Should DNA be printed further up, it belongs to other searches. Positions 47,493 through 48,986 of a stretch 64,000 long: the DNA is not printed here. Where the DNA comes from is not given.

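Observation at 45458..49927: A co-directional cluster of HpaB-type monooxygenase, LON-N protein, SMT-like methyltransferase and Rieske oxygenase.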

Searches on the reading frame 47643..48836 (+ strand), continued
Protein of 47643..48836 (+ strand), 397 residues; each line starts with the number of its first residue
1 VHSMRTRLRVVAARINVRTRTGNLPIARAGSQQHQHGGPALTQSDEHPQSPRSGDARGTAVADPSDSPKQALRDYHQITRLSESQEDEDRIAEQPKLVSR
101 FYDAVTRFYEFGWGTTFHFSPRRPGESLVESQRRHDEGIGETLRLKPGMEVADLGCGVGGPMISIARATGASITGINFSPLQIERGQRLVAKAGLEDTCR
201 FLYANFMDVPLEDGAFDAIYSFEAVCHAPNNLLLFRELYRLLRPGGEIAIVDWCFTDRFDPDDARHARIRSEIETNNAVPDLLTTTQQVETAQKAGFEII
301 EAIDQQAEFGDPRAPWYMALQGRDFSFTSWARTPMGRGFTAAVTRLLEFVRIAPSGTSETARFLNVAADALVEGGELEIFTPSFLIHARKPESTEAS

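Call 46: search_protein_families(library=ncbifam, proteins=[L045:16798-17907:-, L010:11057-12157:+, L006:3352-4467:+, L045:10949-14296:-, L045:17953-19086:-, L060:8962-10014:+], max_evalue=0.00001)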
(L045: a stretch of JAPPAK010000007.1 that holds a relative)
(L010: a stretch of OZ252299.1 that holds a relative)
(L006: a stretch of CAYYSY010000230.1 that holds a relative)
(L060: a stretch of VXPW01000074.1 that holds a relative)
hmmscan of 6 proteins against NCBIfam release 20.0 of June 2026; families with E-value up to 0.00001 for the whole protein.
L045:16798-17907:- (369 aa): 5 families
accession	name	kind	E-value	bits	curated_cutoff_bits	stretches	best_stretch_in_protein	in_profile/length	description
NF052579.1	BetMthstMoxSdmAMthl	equivalog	3.2e-121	404.6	600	1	21-361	4-346/351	4beta-methylsterol monooxygenase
NF042946.1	3PPDioc_HcaE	equivalog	1.5e-08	34.1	830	1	40-112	45-118/450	3-phenylpropionate/cinnamic acid dioxygenase subunit alpha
NF058607.1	GlBtMonoOxGbcA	equivalog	1.3e-07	30.5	670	1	54-109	76-132/420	glycine betaine monooxygenase oxygenase subunit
NF007422.0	PRK09965.1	equivalog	5.6e-07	29.6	113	1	39-139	7-98/106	bifunctional 3-phenylpropionate/cinnamic acid dioxygenase ferredoxin subunit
TIGR02378.1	nirD_assim_sml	equivalog_domain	7e-06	26.1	74.65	0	35-139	2-103/105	nitrite reductase small subunit NirD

L010:11057-12157:+ (366 aa): 16 families
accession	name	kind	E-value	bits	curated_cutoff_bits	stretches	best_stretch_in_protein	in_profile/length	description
TIGR02032.1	GG-red-SF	subfamily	1.6e-29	103.6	158.8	1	16-329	2-297/297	geranylgeranyl reductase family protein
TIGR02023.1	BchP-ChlP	subfamily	3.1e-17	62.6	343.3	1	113-334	90-303/388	geranylgeranyl diphosphate reductase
NF049967.1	QhpG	equivalog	7.3e-15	54.8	240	1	17-331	1-288/423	flavin-dependent monooxygenase QhpG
NF041160.1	DGGPL_Thplmales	equivalog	1.2e-12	47.5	780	1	14-130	3-116/396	digeranylgeranylglycerophospholipid reductase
NF045655.1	MkRedMenJ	equivalog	1.1e-11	44.3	700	1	14-331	4-317/406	menaquinone reductase MenJ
NF041385.1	Dggglyphlred_Halo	equivalog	2.1e-10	39.7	700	0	116-329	96-313/405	digeranylgeranylglycerophospholipid reductase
NF038171.1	maturase_LodB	equivalog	2.6e-09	36.7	400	1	16-181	1-166/361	lysine-epsilon-oxidase maturase LodB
NF008519.0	PRK11445.1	equivalog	5.1e-09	35.8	303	1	14-336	3-307/355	FAD-binding protein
TIGR02028.1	ChlP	equivalog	1.4e-08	34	505.3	0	296-336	271-311/398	geranylgeranyl reductase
NF041080.1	DGGGPL_reductase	equivalog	2.6e-08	33.2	580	1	15-331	2-313/447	digeranylgeranylglycerophospholipid reductase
NF005720.0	PRK07538.1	subfamily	3e-06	26.4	400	0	15-46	3-34/418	hypothetical protein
NF033113.0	halo_ClmS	equivalog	3.3e-06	25.9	900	1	15-181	3-172/570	chloramphenicol-biosynthetic FADH2-dependent halogenase CmlS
NF040505.1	ArsO_flavin_mono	equivalog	4.2e-06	26.5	425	0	15-194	1-147/346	ArsO family NAD(P)H-dependent flavin-containing monooxygenase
TIGR03140.1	AhpF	equivalog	6e-06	25.1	502.9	1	6-45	204-244/515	alkyl hydroperoxide reductase subunit F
NF007450.0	PRK10015.1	subfamily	7e-06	25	466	0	15-174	6-162/429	FAD-dependent oxidoreductase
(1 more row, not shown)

L006:3352-4467:+ (371 aa): 15 families
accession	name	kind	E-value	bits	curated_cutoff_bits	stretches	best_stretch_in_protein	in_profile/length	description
TIGR02032.1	GG-red-SF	subfamily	1.9e-31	109.8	158.8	1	21-334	2-297/297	geranylgeranyl reductase family protein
TIGR02023.1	BchP-ChlP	subfamily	1.6e-16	60.3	343.3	1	118-339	90-303/388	geranylgeranyl diphosphate reductase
NF049967.1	QhpG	equivalog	2.2e-15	56.5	240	1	22-335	1-287/423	flavin-dependent monooxygenase QhpG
NF045655.1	MkRedMenJ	equivalog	3.7e-13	49.2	700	1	19-338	4-319/406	menaquinone reductase MenJ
NF041160.1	DGGPL_Thplmales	equivalog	1.6e-12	47.1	780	1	19-139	3-120/396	digeranylgeranylglycerophospholipid reductase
NF008519.0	PRK11445.1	equivalog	8.6e-11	41.7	303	1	20-339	4-305/355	FAD-binding protein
NF041385.1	Dggglyphlred_Halo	equivalog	8.6e-10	37.7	700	0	20-52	5-37/405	digeranylgeranylglycerophospholipid reductase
NF038171.1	maturase_LodB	equivalog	2.3e-08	33.5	400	1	21-186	1-166/361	lysine-epsilon-oxidase maturase LodB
NF041080.1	DGGGPL_reductase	equivalog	1.2e-07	31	580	1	20-187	2-163/447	digeranylgeranylglycerophospholipid reductase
TIGR02028.1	ChlP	equivalog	2.4e-07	29.9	505.3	0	302-340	272-310/398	geranylgeranyl reductase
NF040505.1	ArsO_flavin_mono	equivalog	2.6e-07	30.4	425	0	20-77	1-53/346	ArsO family NAD(P)H-dependent flavin-containing monooxygenase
TIGR03140.1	AhpF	equivalog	1.6e-06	27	502.9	1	18-52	211-246/515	alkyl hydroperoxide reductase subunit F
TIGR00292.1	TIGR00292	equivalog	4.1e-06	26.2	148.3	1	12-50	14-52/254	sulfide-dependent adenosine diphosphate thiazole synthase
NF033113.0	halo_ClmS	equivalog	5e-06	25.3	900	0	21-186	4-172/570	chloramphenicol-biosynthetic FADH2-dependent halogenase CmlS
NF004832.0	PRK06184.1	subfamily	9.2e-06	24.7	476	0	20-63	7-50/506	hypothetical protein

L045:10949-14296:- (1115 aa): 49 families (the best 25 are shown)
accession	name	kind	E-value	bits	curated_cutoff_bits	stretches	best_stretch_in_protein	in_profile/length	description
TIGR03463.1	osq_cycl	subfamily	2.5e-223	743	851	1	483-1105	2-633/634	2,3-oxidosqualene cyclase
TIGR01787.1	squalene_cyclas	subfamily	4.6e-150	501.2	322.7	1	477-1107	1-621/622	squalene/oxidosqualene cyclases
TIGR01507.1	hopene_cyclase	equivalog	1.4e-80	271.5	431.1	1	476-1112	19-639/640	squalene--hopene cyclase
TIGR01988.1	Ubi-OHases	subfamily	1.6e-22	79.9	224.65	1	10-309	1-311/387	ubiquinone biosynthesis hydroxylase, UbiH/UbiF/VisC/COQ6 family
NF005612.0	PRK07364.1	equivalog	1.9e-21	76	487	1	5-308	15-326/415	FAD-dependent hydroxylase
NF005691.0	PRK07494.1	equivalog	5.1e-20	71.4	459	1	8-308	8-313/404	UbiH/UbiF family hydroxylase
TIGR02032.1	GG-red-SF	subfamily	1.7e-18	67.4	158.8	1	9-177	1-165/297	geranylgeranyl reductase family protein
TIGR04277.1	squa_tetra_cyc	equivalog_domain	1.4e-15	56.9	500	1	871-1108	382-622/624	tetrahymanol synthase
NF006593.0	PRK09126.1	equivalog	7.1e-15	54.8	420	1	9-308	5-313/393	5-demethoxyubiquinol-8 5-hydroxylase UbiM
NF004829.0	PRK06183.1-3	subfamily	9.9e-15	54.3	390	1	7-307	7-319/520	bifunctional 3-(3-hydroxy-phenyl)propionate/3-hydroxycinnamic acid hydroxylase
NF005788.0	PRK07608.1-3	equivalog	1.5e-12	47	478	0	276-309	279-312/388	UbiH/UbiF family hydroxylase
TIGR01984.1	UbiH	equivalog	7.6e-12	44.7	392.2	1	10-308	1-308/382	2-octaprenyl-6-methoxyphenyl hydroxylase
NF004780.0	PRK06126.1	subfamily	6.6e-11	41.2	445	0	110-175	131-202/552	hypothetical protein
NF005452.0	PRK07045.1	equivalog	7.3e-11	41.6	397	1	9-309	6-318/388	putative monooxygenase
NF004356.0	PRK05732.1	equivalog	1.6e-10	40.4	384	1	99-308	105-314/395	2-octaprenyl-6-methoxyphenyl hydroxylase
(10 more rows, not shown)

L045:17953-19086:- (377 aa): 18 families
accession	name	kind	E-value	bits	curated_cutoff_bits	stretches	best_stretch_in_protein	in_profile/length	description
NF052578.1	StrlDmthSdmBMthl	equivalog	2.3e-87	293.8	600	1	30-354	4-322/328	sterol demethylase protein SdmB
TIGR03466.1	HpnA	hypoth_equivalog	2.5e-68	230.4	367.65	1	29-353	3-320/327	hopanoid-associated sugar epimerase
NF042422.1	oxyalk_red_OleD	equivalog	6.5e-19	68.5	580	1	29-341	3-314/329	2-alkyl-3-oxoalkanoate reductase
NF042423.1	oxyalk_red_Shew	equivalog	9.8e-19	67.6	580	1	27-339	9-319/331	2-alkyl-3-oxoalkanoate reductase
TIGR04180.1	EDH_00030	hypoth_equivalog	2e-15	56.6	475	1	29-147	1-126/297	NAD-dependent 4,6-dehydratase LegB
TIGR01746.1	Thioester-redct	subfamily_domain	1.9e-11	43.8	213.35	0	29-70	2-45/371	thioester reductase domain-containing protein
TIGR01181.1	dTDP_gluc_dehyt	equivalog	4.1e-11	42.5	365.1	1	30-271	3-255/321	dTDP-glucose 4,6-dehydratase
NF041293.1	G6PDh_Azf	equivalog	6.4e-11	42.1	400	1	28-148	4-121/252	NAD-dependent glucose-6-phosphate dehydrogenase Azf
TIGR01179.1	galE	equivalog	8.2e-11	41.3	262.3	1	29-181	2-154/332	UDP-glucose 4-epimerase GalE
NF043036.1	ErythonDh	equivalog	1.9e-08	33.9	325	1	29-152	3-135/321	D-erythronate dehydrogenase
TIGR04130.1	FnlA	equivalog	2.2e-08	33.4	730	1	30-145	8-127/337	UDP-N-acetylglucosamine 4,6-dehydratase/5-epimerase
TIGR02622.1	CDP_4_6_dhtase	equivalog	7.1e-08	32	278.45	1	29-211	7-201/352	CDP-glucose 4,6-dehydratase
NF004520.0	PRK05865.1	equivalog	8.7e-08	30.5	1509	1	30-205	4-132/854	sugar epimerase family protein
NF038078.1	NRPS_MxcG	equivalog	1.3e-07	29.3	2300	0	22-206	1078-1279/1442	myxochelin non-ribosomal peptide synthetase MxcG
NF007956.0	PRK10675.1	subfamily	3.1e-07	29.8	394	1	29-181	3-158/338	UDP-glucose 4-epimerase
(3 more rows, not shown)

L060:8962-10014:+ (350 aa): 4 families
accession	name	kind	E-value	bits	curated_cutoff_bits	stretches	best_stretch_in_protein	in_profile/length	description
NF052579.1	BetMthstMoxSdmAMthl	equivalog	2.1e-14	53.3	600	1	20-180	17-179/351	4beta-methylsterol monooxygenase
NF041683.1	ant_diox_AndAb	equivalog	5.7e-08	32.9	150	1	21-102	2-82/100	anthranilate 1,2-dioxygenase ferredoxin subunit AndAb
TIGR02378.1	nirD_assim_sml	equivalog_domain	1.6e-06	28.2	74.65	1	21-92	2-77/105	nitrite reductase small subunit NirD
TIGR02377.1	MocE_fam_FeS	subfamily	9.5e-06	25.6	136.15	0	21-100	2-81/101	MocE family 2Fe-2S type ferredoxin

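Call 62: find_homologous_proteins(query=L045:10952-12868:-, max_evalue=1e-30)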
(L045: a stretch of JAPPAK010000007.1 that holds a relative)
Query L045:10952-12868:- (639 aa): 1812 proteins with E <= 1e-30 among 8000 candidates; the best 120 are listed.
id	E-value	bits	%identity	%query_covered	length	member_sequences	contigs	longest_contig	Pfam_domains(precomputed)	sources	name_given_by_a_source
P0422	0.0e+0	1425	95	100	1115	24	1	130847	PF01266.31,PF13450.13,PF08491.17,PF07992.21,PF03486.21,PF13243.13,PF01494.26,PF13249.13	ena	-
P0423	0.0e+0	1262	83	100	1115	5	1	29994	PF01266.31,PF13450.13,PF08491.17,PF13243.13,PF00432.28,PF01494.26,PF13249.13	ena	-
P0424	0.0e+0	1261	83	100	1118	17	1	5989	PF01266.31,PF13450.13,PF08491.17,PF07992.21,PF03486.21,PF13243.13,PF00432.28,PF01494.26,PF13249.13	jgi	-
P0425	0.0e+0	1260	82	100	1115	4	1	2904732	PF01266.31,PF13450.13,PF08491.17,PF03486.21,PF13243.13,PF01494.26,PF13249.13,PF12831.14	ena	-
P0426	0.0e+0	1240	82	100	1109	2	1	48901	PF01266.31,PF13450.13,PF08491.17,PF13243.13,PF00432.28,PF01494.26,PF13249.13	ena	-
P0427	0.0e+0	1239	81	100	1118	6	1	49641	PF01266.31,PF13450.13,PF08491.17,PF13243.13,PF00432.28,PF01494.26,PF13249.13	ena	-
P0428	0.0e+0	1235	80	100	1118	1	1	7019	PF01266.31,PF13450.13,PF08491.17,PF13243.13,PF01494.26,PF13249.13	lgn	-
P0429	0.0e+0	1235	81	100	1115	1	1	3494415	PF01266.31,PF13450.13,PF08491.17,PF13243.13,PF01494.26,PF13249.13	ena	-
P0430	0.0e+0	1234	81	100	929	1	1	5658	PF07678.21,PF08491.17,PF13243.13,PF00432.28,PF13249.13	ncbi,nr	ncbi:MAG: hypothetical protein OXG27_00785, partial [Chloroflexi bacterium]|nr:hypothetical protein 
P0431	0.0e+0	1234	81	100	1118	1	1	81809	PF01266.31,PF07678.21,PF13450.13,PF08491.17,PF03486.21,PF13243.13,PF00432.28,PF01494.26,PF13249.13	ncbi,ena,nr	ncbi:MAG: FAD-dependent oxidoreductase [Chloroflexota bacterium]|nr:FAD-dependent oxidoreductase [Ch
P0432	0.0e+0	1227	97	84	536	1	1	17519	PF13243.13,PF13249.13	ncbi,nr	ncbi:MAG: 2,3-oxidosqualene cyclase, partial [Dehalococcoidia bacterium]|nr:2,3-oxidosqualene cyclas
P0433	0.0e+0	1214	78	100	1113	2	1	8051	PF01266.31,PF07678.21,PF13450.13,PF08491.17,PF03486.21,PF13243.13,PF00432.28,PF01494.26,PF13249.13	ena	-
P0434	0.0e+0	1211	81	99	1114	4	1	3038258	PF01266.31,PF13450.13,PF08491.17,PF03486.21,PF13243.13,PF01494.26,PF13249.13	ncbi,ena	-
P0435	0.0e+0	1208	79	99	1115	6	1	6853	PF01266.31,PF07678.21,PF08491.17,PF03486.21,PF13243.13,PF01494.26,PF13249.13,PF12831.14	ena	-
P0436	0.0e+0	1207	80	100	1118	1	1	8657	PF01266.31,PF08491.17,PF07992.21,PF03486.21,PF13243.13,PF01494.26,PF13249.13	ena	-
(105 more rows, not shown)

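Call 63: find_encoding_contigs(protein=P0008, flank=10000, max_places=2)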
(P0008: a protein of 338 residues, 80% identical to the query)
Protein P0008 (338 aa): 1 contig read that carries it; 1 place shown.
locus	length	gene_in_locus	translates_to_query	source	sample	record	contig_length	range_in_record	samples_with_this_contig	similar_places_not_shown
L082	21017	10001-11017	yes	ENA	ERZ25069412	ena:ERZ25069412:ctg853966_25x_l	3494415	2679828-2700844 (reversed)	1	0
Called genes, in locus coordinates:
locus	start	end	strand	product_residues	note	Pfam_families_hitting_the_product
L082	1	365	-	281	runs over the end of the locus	PF13384:HTH_23 (weak)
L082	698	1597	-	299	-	PF04909:Amidohydro_2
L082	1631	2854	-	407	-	PF02515:CoA_transf_3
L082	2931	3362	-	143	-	PF12867:DinB_2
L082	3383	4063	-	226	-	-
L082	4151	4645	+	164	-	PF06983:3-dmu-9_3-mt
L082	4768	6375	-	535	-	PF07969:Amidohydro_3, PF01979:Amidohydro_1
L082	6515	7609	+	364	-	PF00355:Rieske, PF19298:KshA_C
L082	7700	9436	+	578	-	PF00860:Xan_ur_permease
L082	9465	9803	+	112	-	PF07045:DUF1330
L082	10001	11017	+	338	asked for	PF02353:CMAS, PF01209:Ubie_methyltran, PF13489:Methyltransf_23, PF13649:Methyltransf_25, PF13847:Methyltransf_31, PF08241:Methyltransf_11, PF08242:Methyltransf_12, PF08498:Sterol_MT_C, +1 more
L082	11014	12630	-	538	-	PF07969:Amidohydro_3, PF01979:Amidohydro_1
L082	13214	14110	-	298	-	PF05721:PhyH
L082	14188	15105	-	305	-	PF00561:Abhydrolase_1, PF12697:Abhydrolase_6, PF00326:Peptidase_S9 (faint)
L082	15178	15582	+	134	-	-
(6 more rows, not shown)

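Call 64: find_encoding_contigs(protein=P0429, flank=10000, max_places=2)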
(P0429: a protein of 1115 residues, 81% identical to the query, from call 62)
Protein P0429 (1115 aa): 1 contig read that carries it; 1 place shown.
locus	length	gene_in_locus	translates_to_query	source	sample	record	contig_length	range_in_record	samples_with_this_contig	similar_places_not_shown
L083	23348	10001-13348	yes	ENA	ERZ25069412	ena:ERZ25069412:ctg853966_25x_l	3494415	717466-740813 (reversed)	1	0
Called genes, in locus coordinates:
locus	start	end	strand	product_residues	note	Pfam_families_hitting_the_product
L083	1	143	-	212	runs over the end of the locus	-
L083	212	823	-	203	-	-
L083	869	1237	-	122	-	PF03780:Asp23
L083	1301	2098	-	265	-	PF05552:MS_channel_1st_1 (weak), PF00924:MS_channel_2nd (weak)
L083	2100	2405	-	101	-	-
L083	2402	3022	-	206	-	PF07638:Sigma70_ECF, PF04542:Sigma70_r2, PF08281:Sigma70_r4_2, PF04545:Sigma70_r4, PF22233:PhyR_sigma-like (faint)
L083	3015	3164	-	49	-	-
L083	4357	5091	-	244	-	-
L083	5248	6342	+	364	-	PF01073:3Beta_HSD, PF01370:Epimerase, PF02719:Polysacc_synt_2, PF04321:RmlD_sub_bind (weak), PF05368:NmrA (weak), PF07993:NAD_binding_4 (faint), PF13460:NAD_binding_10, PF16363:GDP_Man_Dehyd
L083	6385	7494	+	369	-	PF00355:Rieske, PF19112:VanA_C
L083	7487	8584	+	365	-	PF01222:ERG4_ERG24, PF06966:DUF1295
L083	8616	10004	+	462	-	PF00067:p450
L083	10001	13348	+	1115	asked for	PF01266:DAO (weak), PF01494:FAD_binding_3, PF13450:NAD_binding_8 (weak), PF08491:SE, PF13249:SQHop_cyclase_N, PF13243:SQHop_cyclase_C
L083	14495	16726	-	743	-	PF20254:DMFA2_C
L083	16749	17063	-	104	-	PF26354:DMF_alpha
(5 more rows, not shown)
